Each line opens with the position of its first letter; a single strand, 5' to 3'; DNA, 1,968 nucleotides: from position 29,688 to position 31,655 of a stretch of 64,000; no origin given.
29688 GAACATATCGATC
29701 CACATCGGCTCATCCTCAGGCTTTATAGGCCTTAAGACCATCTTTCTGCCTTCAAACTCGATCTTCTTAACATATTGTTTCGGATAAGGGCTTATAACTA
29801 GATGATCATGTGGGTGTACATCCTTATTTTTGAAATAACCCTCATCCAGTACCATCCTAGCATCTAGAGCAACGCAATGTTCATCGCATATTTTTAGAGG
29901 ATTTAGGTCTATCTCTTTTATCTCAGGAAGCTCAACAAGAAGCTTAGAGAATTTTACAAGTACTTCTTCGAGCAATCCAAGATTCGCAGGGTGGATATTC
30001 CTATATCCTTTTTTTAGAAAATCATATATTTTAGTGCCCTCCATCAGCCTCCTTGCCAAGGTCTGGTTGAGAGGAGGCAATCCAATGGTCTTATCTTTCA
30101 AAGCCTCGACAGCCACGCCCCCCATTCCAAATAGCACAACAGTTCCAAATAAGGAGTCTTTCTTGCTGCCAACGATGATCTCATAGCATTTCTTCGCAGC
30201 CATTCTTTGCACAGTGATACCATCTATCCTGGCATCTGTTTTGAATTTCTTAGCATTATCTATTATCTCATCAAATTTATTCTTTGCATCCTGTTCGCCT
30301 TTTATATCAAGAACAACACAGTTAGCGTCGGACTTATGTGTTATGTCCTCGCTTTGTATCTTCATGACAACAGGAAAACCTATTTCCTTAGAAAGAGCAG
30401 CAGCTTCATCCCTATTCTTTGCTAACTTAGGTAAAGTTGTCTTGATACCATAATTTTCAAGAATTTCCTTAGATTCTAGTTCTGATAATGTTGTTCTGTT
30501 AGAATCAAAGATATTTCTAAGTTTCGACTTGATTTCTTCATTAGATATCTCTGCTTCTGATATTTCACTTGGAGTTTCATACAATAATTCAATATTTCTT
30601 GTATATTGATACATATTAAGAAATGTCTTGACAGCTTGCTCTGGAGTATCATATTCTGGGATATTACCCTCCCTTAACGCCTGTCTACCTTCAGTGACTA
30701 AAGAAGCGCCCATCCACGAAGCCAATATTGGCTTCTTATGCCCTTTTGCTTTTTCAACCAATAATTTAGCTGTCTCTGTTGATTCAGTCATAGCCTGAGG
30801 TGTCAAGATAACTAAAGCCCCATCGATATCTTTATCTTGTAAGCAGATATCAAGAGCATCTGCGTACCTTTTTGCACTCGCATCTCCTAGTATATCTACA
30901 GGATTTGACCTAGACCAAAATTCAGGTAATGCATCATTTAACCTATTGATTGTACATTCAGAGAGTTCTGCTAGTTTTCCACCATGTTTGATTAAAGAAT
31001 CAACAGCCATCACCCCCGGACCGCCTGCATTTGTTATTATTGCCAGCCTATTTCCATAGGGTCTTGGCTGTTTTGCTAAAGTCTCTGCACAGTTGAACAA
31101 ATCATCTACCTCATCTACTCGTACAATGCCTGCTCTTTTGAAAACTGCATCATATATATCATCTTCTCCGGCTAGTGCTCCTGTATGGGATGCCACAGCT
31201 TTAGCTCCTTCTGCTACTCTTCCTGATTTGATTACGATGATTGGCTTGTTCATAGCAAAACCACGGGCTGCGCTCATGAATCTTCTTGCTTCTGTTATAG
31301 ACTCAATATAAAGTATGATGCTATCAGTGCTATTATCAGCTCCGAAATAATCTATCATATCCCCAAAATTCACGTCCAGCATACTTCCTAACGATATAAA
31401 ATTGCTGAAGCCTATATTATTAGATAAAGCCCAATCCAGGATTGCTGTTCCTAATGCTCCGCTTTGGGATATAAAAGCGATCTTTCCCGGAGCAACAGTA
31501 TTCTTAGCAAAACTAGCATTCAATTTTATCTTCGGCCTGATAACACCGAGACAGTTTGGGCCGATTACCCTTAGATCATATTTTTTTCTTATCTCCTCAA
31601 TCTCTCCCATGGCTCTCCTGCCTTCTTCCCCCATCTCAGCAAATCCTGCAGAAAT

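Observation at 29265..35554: Complete putative lysine-acetylation switch for acetyl-CoA synthetase encoded as one co-directional cluster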

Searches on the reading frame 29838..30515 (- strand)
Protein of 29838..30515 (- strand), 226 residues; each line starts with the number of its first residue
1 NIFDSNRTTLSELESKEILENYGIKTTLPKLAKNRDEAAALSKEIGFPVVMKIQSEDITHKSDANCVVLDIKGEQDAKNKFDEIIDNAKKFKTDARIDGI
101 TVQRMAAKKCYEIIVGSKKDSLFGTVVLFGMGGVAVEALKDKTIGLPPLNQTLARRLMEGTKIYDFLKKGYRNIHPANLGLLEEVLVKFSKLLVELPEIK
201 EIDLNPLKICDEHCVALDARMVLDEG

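Call 24: search_solved_structures(query=window:29838-30515:-, max_evalue=1e-8, show_alignments=5)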
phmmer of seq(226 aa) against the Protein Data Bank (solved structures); distinct sequences matched with E-value up to 1e-8: 8.
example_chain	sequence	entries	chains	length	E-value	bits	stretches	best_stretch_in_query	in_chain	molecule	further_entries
1wr2_A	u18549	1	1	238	1.1e-48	169.2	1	4-223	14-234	hypothetical protein PH1789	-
4xyl_B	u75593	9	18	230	3.8e-42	147.8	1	5-223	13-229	beta subunit of Acyl-CoA synthetase (NDP forming) | Uncharacterized protein | beta subunit of acetyl-CoA synthetase (NDP forming)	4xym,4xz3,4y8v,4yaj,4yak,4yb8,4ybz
8wzu_A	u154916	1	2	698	5.1e-38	134.4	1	6-221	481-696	4-hydroxybutyrate--CoA ligase [ADP-forming]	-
9y43_A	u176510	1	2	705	2e-32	116.1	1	2-224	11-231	3-hydroxypropionate--CoA ligase [ADP-forming]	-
9isb_A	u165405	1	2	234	7.2e-30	107.7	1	7-221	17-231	Protein acetyltransferase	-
9isq_A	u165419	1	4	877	3.4e-29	105.5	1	7-221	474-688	Protein acetyltransferase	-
9it0_A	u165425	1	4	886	3.5e-29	105.5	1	7-221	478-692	Protein acetyltransferase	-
7cm9_A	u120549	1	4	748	2.5e-14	56.9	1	10-219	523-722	DMSP lyase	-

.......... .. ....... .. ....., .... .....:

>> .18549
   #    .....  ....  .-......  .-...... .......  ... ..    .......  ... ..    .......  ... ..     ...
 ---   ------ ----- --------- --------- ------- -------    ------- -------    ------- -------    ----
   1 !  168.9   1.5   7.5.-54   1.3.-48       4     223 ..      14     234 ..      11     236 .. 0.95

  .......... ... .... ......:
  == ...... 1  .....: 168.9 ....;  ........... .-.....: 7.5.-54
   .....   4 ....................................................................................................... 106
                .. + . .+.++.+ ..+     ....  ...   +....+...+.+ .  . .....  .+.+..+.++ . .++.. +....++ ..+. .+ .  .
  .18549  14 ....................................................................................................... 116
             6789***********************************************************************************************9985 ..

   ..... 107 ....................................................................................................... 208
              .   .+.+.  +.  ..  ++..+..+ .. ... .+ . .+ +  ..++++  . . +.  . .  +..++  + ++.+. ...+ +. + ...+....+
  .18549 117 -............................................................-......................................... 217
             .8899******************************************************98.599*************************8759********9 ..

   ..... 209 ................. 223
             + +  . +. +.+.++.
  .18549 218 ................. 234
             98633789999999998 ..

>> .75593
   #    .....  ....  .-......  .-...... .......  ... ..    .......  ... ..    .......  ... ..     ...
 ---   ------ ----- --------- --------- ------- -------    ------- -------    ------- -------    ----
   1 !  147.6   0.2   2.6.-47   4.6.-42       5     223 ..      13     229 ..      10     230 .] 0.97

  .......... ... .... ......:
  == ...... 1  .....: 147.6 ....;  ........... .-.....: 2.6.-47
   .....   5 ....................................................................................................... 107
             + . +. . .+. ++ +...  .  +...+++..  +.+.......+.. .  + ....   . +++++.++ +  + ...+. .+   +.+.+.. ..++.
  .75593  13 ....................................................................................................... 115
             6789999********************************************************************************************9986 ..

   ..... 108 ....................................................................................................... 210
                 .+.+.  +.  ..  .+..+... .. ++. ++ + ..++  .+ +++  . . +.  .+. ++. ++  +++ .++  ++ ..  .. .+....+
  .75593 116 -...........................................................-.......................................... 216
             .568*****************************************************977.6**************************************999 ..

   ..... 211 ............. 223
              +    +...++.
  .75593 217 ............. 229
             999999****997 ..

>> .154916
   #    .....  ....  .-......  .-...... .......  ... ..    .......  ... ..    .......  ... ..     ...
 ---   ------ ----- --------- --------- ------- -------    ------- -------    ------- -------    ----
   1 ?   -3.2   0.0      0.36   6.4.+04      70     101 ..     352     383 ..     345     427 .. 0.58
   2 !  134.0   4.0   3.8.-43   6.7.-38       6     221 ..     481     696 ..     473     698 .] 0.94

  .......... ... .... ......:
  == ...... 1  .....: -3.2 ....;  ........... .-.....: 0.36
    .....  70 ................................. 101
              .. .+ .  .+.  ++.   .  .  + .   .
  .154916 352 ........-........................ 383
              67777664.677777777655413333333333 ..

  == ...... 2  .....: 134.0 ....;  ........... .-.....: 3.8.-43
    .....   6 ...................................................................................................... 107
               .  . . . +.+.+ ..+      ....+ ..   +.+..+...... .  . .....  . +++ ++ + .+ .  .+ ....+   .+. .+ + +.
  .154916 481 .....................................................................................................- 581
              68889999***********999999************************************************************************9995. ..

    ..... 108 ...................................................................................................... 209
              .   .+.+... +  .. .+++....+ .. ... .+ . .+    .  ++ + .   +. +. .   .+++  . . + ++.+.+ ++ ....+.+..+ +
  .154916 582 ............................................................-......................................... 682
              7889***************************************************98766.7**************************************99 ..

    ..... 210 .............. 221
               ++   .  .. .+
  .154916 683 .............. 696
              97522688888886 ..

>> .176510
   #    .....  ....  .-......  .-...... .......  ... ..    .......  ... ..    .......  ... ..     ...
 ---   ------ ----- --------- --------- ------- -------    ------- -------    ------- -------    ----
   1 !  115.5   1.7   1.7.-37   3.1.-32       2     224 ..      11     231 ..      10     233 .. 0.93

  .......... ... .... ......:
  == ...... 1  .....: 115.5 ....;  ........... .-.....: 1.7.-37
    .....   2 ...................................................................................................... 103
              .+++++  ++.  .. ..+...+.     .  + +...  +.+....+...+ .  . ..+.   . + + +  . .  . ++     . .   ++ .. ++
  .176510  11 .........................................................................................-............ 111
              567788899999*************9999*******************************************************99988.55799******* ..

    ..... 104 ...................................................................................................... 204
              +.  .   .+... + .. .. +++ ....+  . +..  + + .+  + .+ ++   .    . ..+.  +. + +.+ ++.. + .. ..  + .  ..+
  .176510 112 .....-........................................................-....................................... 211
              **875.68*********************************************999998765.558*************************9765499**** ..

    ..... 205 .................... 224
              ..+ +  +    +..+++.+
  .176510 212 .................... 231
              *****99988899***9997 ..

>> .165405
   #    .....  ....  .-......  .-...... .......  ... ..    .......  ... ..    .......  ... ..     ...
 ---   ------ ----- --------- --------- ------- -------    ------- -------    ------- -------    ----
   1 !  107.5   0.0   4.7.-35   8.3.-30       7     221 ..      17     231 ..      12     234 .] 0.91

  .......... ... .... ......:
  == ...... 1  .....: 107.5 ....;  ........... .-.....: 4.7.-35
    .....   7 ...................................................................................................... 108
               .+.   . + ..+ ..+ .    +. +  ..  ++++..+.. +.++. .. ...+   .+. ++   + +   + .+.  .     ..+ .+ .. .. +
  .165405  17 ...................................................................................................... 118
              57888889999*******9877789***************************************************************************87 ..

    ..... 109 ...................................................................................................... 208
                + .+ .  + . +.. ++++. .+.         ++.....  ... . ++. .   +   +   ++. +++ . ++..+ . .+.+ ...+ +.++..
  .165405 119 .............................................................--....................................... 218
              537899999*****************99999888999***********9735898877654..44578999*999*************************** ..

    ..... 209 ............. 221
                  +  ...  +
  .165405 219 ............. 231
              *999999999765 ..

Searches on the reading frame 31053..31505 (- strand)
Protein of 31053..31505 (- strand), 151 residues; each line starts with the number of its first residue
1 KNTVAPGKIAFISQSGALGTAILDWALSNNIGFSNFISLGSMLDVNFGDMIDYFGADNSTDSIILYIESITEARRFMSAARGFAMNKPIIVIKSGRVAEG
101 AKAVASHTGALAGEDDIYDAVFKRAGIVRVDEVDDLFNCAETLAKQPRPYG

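Call 23: search_solved_structures(query=window:31053-31505:-, max_evalue=1e-8, show_alignments=5)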
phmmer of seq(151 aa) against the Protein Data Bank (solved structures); distinct sequences matched with E-value up to 1e-8: 7.
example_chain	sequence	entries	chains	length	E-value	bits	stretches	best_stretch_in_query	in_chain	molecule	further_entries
9isq_A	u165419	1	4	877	4.7e-36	127.3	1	5-145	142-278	Protein acetyltransferase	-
9it0_A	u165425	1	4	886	4.8e-36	127.2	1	5-145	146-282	Protein acetyltransferase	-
2csu_A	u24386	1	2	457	5.9e-35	123.7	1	5-151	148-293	457aa long hypothetical protein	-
4xyl_A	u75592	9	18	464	5e-34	120.7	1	4-151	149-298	alpha subunit of Acyl-CoA synthetase (NDP forming) | Acyl-CoA synthetase (NDP forming) | alpha subunit of acetyl-CoA synthetase (NDP forming)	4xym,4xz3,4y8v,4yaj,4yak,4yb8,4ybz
8wzu_A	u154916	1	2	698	1.1e-32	116.3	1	3-149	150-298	4-hydroxybutyrate--CoA ligase [ADP-forming]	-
9y43_A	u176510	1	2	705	1.8e-26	96.2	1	7-149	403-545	3-hydroxypropionate--CoA ligase [ADP-forming]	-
7cm9_A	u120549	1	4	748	8.1e-16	61.7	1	5-143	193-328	DMSP lyase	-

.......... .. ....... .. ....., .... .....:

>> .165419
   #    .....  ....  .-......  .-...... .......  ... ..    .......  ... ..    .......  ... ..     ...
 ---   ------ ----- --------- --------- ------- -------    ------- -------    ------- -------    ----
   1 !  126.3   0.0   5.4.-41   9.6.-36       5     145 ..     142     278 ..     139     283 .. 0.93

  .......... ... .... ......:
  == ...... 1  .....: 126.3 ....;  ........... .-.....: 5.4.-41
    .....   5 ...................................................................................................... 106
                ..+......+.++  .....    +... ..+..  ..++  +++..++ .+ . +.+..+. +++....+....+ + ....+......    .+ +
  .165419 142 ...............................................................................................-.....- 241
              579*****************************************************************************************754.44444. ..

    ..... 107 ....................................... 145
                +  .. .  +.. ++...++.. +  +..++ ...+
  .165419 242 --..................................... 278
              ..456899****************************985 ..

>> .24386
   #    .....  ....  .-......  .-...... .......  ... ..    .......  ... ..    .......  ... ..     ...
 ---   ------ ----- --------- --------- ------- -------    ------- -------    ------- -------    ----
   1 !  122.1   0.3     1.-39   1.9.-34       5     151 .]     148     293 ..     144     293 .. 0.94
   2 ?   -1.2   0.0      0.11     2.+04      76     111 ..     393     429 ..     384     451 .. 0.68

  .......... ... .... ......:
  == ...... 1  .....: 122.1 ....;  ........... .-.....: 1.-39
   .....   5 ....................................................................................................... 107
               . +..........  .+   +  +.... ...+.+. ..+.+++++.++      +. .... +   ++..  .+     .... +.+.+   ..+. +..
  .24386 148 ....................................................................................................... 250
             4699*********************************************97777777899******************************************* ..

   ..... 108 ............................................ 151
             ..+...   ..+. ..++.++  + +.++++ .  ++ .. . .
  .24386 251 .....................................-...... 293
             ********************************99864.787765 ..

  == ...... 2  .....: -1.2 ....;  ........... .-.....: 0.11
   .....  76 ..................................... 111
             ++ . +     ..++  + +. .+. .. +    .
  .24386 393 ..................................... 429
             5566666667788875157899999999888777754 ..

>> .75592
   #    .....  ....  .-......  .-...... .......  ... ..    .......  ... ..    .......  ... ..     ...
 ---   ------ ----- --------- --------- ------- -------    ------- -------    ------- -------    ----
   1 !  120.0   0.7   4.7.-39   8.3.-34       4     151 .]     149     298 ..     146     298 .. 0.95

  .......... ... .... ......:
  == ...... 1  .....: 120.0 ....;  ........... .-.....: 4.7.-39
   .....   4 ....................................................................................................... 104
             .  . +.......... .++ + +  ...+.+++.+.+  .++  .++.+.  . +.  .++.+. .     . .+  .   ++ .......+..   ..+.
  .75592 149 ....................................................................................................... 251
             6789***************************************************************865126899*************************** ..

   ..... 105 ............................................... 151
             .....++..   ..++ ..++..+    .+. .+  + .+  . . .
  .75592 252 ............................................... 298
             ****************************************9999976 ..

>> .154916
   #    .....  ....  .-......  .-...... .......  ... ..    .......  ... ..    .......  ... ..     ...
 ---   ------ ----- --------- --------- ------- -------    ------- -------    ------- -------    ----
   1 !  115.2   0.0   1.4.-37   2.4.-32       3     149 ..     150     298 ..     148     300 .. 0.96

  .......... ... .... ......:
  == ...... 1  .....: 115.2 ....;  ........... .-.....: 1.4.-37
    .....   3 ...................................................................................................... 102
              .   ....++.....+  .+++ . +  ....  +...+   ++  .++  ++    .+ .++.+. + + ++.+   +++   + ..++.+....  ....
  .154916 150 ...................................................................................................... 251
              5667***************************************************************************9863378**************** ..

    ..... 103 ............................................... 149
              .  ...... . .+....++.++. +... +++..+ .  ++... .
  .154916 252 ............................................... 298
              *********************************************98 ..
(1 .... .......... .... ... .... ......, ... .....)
